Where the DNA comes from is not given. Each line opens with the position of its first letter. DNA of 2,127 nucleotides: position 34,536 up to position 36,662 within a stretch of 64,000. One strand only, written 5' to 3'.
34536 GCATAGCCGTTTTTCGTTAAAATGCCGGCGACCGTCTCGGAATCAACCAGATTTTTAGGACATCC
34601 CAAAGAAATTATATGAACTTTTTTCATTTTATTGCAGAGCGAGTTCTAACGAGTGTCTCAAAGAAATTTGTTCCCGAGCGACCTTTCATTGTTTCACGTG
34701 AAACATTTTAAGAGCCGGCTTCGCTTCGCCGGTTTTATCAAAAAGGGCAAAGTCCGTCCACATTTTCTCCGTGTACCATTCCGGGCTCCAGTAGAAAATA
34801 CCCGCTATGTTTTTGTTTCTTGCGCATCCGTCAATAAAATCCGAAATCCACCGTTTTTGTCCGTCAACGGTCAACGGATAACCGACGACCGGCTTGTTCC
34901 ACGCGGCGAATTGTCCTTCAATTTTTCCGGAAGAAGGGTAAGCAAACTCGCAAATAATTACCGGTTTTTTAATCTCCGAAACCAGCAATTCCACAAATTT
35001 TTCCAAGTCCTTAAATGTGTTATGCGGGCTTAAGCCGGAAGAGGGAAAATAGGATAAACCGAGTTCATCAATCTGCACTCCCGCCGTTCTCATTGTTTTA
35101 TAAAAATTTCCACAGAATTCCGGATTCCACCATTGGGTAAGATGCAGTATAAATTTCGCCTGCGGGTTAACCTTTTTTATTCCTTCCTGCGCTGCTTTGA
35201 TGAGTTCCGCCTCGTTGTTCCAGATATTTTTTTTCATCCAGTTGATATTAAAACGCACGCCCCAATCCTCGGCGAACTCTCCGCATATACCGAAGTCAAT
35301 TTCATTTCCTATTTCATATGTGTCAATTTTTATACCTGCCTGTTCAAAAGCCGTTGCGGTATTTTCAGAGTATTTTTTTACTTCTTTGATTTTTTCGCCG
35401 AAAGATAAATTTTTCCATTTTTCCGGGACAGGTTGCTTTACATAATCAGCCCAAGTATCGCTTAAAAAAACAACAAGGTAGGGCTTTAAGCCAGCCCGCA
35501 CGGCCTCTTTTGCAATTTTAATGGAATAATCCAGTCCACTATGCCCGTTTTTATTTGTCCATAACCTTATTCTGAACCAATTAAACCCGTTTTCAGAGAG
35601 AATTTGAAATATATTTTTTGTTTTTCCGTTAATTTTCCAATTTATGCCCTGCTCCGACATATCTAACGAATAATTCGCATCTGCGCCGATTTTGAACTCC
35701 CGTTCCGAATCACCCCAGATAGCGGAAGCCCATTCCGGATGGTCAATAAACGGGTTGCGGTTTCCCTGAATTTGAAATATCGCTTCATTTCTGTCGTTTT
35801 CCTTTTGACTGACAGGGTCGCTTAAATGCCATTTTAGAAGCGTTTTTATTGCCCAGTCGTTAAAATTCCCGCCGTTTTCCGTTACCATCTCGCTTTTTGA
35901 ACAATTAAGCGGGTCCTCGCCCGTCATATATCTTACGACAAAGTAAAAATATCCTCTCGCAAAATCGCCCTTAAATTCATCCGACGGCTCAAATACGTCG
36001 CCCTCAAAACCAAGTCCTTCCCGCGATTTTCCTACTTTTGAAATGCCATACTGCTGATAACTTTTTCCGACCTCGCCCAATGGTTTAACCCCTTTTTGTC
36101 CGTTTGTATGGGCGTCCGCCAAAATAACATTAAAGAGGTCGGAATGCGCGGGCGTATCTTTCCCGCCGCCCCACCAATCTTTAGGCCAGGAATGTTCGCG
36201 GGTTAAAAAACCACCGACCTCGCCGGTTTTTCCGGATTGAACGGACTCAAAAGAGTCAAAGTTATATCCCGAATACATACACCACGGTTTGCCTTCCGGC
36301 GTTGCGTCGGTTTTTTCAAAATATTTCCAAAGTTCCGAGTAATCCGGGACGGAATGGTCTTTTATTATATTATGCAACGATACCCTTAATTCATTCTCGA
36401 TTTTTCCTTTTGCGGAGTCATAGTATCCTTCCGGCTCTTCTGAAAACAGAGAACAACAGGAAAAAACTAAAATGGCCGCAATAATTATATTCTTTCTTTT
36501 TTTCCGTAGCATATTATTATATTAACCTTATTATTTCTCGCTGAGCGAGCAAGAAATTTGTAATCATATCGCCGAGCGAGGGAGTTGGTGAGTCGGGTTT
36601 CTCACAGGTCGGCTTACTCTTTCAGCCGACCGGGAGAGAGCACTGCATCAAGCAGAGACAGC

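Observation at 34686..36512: Unusual secreted fusion of an Endonuclease I (EndA/Vvn) domain with a GH53 galactanase-like domain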

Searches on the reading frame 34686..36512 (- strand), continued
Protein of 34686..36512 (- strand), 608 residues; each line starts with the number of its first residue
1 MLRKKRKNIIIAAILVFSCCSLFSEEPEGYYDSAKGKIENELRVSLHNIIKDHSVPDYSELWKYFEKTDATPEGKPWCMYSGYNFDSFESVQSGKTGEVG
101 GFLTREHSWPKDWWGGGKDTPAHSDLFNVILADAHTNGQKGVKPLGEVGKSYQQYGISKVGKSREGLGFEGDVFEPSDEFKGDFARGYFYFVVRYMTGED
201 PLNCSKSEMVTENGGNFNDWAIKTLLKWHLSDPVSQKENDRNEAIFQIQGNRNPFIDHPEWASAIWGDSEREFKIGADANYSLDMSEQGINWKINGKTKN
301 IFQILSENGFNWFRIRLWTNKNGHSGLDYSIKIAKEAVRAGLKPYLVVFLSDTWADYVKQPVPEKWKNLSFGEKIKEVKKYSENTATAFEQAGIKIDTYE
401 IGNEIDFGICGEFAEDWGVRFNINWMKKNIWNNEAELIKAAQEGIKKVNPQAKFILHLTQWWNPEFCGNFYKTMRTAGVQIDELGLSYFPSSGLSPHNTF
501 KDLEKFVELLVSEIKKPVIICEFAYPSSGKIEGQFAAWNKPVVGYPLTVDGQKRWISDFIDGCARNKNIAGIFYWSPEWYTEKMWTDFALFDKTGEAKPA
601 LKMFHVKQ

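Call 62: find_encoding_contigs(protein=P0032, flank=6000, max_places=2)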
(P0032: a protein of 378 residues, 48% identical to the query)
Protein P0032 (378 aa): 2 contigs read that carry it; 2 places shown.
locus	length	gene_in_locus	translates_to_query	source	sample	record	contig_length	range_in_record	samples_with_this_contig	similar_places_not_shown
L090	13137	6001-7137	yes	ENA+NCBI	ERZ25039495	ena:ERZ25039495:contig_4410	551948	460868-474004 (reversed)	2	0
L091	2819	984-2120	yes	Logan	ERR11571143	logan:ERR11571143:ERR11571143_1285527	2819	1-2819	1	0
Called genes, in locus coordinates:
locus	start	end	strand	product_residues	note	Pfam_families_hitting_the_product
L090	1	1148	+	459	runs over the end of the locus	PF02310:B12-binding, PF04055:Radical_SAM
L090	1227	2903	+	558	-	PF02310:B12-binding (weak), PF04055:Radical_SAM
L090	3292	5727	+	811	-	PF06739:SBBP, PF13517:FG-GAP_3 (faint), PF01839:FG-GAP (faint)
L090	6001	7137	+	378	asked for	PF07745:Glyco_hydro_53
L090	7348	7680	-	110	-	-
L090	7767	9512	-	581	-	PF02690:Na_Pi_cotrans, PF01895:PhoU (weak)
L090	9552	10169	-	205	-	PF01865:PhoU_div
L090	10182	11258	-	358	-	PF01384:PHO4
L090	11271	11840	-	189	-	-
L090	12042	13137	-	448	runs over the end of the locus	PF00072:Response_reg, PF00158:Sigma54_activat, PF14532:Sigma54_activ_2, PF07728:AAA_5, PF25601:AAA_lid_14, PF02954:HTH_8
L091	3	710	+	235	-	?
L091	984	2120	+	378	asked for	PF07745:Glyco_hydro_53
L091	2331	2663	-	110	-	-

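Call 73: list_cluster_members(proteins=[P0008, P0014, P0003, P0005, P0007, P0009, P0010, P0012, P0013, P0006])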
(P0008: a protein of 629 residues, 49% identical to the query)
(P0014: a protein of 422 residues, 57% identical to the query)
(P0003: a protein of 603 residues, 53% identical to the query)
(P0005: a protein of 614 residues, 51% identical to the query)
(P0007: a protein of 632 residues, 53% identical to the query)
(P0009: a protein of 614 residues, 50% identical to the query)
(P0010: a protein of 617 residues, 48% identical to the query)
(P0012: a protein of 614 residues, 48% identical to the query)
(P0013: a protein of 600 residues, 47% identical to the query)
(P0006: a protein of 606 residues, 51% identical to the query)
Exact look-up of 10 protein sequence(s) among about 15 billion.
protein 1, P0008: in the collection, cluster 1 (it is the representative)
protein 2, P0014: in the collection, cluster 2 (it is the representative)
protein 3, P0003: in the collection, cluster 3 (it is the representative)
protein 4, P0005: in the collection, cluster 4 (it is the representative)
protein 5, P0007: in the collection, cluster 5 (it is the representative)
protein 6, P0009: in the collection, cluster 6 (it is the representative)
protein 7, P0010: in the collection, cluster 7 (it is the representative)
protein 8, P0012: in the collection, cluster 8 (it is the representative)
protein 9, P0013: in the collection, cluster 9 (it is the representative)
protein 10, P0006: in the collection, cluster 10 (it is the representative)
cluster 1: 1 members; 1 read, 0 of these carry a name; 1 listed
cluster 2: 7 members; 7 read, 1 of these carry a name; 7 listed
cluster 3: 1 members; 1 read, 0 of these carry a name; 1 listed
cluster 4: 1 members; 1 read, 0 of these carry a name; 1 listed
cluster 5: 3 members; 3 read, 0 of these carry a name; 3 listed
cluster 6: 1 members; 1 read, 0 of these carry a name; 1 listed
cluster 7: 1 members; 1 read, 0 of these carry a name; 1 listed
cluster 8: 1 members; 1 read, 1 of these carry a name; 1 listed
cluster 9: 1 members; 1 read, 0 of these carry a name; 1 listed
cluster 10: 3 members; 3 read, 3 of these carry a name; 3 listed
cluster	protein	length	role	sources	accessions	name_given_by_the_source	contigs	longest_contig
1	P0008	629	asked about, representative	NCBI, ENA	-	-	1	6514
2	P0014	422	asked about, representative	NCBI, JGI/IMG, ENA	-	-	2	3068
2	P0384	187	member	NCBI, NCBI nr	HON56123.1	MAG TPA: endonuclease, partial [bacterium] | endonuclease [bacterium]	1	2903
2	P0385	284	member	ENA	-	-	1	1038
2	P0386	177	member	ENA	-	-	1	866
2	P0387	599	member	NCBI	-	-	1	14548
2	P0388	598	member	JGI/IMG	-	-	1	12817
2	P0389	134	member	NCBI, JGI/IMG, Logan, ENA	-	-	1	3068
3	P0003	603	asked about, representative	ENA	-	-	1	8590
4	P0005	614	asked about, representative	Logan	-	-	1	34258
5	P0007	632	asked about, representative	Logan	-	-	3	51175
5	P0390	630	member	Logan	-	-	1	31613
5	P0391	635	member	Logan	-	-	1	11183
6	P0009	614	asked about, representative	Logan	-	-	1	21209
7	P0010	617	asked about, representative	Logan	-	-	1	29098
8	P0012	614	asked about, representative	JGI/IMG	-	arabinogalactan endo-1,4-beta-galactosidase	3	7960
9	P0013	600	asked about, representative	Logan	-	-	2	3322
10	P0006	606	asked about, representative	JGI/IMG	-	arabinogalactan endo-1,4-beta-galactosidase/endonuclease I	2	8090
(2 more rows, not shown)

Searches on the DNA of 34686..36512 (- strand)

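Call 70: search_rna_families(source=L002, start=3700, end=4150, threshold=evalue, max_evalue=1)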
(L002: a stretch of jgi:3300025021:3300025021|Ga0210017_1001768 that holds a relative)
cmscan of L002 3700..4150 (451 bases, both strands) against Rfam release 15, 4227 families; matches with E-value up to 1: 0.
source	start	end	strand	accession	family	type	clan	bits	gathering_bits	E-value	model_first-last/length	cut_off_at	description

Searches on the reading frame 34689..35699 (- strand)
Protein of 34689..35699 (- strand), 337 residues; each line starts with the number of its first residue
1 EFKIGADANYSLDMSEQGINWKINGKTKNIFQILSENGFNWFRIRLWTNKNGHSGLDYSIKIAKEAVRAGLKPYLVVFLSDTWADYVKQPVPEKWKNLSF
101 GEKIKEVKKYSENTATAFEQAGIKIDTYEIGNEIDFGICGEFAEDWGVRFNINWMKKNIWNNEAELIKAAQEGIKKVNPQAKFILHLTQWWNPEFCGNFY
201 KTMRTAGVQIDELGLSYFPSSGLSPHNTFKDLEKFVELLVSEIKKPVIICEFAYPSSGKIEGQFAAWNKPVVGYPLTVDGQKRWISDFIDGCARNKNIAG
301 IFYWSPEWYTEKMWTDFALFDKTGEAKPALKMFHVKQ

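Call 33: search_solved_structures(query=window:34689-35699:-, max_evalue=1e-10, show_alignments=5)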
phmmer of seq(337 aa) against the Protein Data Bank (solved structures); distinct sequences matched with E-value up to 1e-10: 10.
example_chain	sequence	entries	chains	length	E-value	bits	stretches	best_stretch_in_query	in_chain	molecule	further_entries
1hjq_A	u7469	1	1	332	4.6e-33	117.7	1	15-334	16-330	BETA-1,4-GALACTANASE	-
1fhl_A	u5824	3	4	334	5.1e-30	107.6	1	5-309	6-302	BETA-1,4-GALACTANASE | Arabinogalactan endo-beta-1,4-galactanase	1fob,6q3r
7osk_A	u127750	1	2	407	2.6e-29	105.4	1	6-335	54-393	Arabinogalactan endo-1,4-beta-galactosidase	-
1r8l_A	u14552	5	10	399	3.1e-29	105.1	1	3-309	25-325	endo-beta-1,4-galactanase | GALACTANASE | YVFO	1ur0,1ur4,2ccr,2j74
2gft_A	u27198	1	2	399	1.2e-28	103.1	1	3-309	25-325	Glycosyl Hydrolase Family 53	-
9fli_A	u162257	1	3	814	1.9e-28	102.5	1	1-309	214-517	Arabinogalactan endo-beta-1,4-galactanase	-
4bf7_A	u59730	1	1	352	1.4e-27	99.6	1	5-309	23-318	ARABINOGALACTAN ENDO-1,4-BETA-GALACTOSIDASE A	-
1hjs_A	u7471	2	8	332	5.9e-26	94.3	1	16-333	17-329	BETA-1,4-GALACTANASE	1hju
6gpa_A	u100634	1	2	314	6.7e-19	71.1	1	2-255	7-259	Arabinogalactan endo-beta-1,4-galactanase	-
6gp5_A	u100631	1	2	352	1.1e-18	70.4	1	2-256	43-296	Arabinogalactan endo-beta-1,4-galactanase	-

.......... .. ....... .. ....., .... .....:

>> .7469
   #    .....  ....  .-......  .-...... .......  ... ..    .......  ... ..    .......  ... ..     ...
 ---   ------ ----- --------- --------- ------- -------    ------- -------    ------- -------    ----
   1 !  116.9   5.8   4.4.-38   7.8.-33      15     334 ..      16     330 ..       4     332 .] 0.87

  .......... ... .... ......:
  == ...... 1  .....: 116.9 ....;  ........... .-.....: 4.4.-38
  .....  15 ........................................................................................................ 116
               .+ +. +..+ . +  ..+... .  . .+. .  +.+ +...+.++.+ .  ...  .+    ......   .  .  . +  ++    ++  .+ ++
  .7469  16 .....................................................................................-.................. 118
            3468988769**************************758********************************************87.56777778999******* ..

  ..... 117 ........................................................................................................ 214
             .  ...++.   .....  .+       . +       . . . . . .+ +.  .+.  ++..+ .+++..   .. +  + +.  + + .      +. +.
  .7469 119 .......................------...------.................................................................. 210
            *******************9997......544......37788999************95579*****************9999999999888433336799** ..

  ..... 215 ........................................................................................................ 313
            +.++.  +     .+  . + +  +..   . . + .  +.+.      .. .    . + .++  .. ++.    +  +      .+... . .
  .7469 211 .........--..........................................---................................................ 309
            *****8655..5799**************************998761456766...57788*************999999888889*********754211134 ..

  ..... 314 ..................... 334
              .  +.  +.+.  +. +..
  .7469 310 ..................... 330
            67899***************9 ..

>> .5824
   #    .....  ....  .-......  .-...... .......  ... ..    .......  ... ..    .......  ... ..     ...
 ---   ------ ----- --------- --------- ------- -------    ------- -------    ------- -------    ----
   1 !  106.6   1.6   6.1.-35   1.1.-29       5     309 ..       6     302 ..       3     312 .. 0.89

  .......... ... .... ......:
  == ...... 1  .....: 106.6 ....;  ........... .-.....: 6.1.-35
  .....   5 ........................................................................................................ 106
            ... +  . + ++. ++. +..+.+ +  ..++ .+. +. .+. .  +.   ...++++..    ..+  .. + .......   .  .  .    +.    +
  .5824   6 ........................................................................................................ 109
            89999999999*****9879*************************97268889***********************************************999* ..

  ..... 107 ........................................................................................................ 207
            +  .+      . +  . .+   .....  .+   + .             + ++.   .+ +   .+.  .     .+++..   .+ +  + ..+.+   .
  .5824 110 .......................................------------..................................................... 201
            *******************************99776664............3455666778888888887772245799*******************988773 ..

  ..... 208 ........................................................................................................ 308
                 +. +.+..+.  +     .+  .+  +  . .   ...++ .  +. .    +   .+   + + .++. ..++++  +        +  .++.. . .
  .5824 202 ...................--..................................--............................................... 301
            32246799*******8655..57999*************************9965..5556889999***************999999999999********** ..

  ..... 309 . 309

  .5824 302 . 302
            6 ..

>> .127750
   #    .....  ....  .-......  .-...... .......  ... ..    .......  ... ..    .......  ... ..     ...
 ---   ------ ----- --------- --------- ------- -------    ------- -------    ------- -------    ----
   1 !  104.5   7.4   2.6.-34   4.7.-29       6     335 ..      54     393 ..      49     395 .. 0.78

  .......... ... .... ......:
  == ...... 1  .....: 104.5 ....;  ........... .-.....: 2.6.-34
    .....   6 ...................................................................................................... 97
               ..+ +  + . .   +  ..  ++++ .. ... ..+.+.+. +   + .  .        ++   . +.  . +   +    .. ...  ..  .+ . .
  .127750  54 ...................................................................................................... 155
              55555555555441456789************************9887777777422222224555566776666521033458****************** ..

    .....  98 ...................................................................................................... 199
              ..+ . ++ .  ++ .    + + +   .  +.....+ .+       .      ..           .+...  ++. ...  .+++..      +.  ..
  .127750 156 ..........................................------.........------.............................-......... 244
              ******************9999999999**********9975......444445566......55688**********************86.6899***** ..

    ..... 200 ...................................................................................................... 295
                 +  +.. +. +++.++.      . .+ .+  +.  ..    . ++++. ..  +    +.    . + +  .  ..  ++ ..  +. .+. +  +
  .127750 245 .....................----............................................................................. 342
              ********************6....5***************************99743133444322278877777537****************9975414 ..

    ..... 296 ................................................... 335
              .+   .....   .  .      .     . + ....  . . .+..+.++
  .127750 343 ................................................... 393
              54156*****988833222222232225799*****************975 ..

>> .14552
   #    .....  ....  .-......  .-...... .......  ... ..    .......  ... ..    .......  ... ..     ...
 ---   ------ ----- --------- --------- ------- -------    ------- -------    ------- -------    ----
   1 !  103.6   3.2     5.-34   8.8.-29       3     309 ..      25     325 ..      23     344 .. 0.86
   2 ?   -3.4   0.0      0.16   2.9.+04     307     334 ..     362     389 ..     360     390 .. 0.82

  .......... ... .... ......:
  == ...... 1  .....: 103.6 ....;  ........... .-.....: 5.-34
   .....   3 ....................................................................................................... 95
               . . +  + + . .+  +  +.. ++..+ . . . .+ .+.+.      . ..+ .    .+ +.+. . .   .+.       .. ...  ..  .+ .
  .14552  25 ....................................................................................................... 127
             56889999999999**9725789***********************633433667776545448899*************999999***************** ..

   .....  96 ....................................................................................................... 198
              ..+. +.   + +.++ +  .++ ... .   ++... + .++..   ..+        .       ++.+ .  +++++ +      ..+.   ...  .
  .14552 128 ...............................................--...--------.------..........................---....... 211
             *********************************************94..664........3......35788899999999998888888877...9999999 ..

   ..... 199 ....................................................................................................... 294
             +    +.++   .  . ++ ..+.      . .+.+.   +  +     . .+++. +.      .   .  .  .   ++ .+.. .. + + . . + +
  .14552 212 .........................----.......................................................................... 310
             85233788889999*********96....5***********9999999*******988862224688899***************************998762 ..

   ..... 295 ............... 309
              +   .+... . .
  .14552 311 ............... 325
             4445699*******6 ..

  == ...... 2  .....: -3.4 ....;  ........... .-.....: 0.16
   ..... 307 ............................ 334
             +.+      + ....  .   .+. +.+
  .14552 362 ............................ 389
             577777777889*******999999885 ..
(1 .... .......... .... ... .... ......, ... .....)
